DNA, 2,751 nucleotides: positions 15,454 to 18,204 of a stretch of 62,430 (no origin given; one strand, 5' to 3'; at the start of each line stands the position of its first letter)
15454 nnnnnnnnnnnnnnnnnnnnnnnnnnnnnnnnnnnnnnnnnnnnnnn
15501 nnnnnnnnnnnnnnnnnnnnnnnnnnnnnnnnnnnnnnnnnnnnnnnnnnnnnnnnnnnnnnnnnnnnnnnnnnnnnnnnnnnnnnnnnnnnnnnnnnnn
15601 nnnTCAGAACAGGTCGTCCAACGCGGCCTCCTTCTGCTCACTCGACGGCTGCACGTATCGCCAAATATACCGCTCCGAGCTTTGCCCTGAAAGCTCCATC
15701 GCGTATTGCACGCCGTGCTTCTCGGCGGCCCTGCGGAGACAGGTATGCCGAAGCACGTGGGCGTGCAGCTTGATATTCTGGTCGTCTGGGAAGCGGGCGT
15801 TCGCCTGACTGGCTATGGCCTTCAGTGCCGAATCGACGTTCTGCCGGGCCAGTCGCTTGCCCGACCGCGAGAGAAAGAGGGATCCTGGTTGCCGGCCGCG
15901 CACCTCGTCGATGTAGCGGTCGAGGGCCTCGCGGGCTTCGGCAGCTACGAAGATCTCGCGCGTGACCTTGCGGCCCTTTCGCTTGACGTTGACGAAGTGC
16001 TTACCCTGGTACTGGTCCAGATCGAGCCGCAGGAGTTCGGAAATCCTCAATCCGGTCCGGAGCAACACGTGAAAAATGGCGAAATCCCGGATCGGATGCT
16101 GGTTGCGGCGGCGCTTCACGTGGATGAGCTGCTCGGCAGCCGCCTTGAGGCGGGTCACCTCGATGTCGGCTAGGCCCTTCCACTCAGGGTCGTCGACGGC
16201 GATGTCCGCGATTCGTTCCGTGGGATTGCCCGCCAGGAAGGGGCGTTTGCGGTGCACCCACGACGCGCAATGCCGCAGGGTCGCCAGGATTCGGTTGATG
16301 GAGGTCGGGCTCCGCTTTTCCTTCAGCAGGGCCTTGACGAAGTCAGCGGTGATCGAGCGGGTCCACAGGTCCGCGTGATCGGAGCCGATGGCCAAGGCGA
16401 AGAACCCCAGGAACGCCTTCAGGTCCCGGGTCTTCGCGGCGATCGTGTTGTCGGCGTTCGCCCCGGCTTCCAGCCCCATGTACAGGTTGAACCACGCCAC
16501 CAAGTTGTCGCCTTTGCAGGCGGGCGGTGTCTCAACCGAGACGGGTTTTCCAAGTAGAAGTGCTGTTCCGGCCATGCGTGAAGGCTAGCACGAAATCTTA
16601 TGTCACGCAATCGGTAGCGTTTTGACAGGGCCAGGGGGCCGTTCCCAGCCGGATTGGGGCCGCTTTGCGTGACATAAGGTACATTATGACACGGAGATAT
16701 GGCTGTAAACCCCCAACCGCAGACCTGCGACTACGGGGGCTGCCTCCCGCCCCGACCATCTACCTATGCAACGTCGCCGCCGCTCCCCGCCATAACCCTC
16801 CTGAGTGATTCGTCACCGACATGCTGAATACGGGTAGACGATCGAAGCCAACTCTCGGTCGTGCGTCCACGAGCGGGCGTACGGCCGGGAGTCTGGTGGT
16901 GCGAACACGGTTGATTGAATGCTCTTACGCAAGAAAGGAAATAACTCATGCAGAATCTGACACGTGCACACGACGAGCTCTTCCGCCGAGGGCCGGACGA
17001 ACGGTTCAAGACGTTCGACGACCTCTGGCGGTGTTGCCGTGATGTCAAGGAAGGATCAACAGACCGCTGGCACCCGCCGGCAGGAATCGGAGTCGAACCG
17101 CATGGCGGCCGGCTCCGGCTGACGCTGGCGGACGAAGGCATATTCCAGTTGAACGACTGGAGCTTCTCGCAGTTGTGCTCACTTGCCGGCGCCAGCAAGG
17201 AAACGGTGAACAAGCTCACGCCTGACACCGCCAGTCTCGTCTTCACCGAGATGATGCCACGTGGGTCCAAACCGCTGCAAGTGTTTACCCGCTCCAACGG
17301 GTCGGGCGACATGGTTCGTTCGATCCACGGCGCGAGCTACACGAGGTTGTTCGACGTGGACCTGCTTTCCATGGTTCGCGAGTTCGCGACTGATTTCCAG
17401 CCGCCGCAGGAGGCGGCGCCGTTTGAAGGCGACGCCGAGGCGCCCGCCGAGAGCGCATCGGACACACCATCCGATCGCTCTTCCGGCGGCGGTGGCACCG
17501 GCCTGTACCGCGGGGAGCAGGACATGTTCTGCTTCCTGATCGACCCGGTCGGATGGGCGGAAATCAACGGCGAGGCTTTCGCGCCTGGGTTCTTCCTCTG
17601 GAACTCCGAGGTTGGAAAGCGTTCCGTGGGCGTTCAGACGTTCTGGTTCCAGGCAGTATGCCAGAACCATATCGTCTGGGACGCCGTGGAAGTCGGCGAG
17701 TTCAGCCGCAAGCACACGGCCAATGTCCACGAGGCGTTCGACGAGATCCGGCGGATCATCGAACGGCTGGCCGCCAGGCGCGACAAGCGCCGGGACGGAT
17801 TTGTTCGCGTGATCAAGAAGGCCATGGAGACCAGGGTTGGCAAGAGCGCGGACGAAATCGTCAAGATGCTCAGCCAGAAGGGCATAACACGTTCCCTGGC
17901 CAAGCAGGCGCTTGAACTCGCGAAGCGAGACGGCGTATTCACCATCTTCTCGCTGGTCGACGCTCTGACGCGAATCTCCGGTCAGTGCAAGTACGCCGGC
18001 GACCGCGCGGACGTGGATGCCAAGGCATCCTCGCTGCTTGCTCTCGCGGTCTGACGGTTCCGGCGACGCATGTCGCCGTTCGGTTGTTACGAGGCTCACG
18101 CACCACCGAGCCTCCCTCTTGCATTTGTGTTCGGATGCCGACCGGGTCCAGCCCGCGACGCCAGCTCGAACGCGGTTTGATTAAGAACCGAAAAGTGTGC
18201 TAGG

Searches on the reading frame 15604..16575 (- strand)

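Call 31: search_protein_families(library=pfam, proteins=[window:15604-16575:-], max_evalue=0.001)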
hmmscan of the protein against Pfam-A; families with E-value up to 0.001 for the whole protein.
window:15604-16575:- (323 aa): 2 families
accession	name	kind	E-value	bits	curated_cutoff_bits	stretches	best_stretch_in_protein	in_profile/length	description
PF00589.27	Phage_integrase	-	1.5e-20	74.1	27.1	1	147-311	8-169/172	Phage integrase family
PF02899.23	Phage_int_SAM_1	-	2.1e-05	25.2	22.3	1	41-106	15-78/83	Phage integrase, N-terminal SAM-like domain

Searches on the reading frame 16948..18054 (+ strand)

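Call 31: search_protein_families(library=pfam, proteins=[window:16948-18054:+], max_evalue=0.001)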
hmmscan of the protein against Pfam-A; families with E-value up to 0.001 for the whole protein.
window:16948-18054:+ (368 aa): 1 family
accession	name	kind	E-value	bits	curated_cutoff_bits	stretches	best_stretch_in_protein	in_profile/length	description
PF06067.16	DUF932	-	1e-05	25.9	23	1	206-280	56-131/227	Domain of unknown function (DUF932)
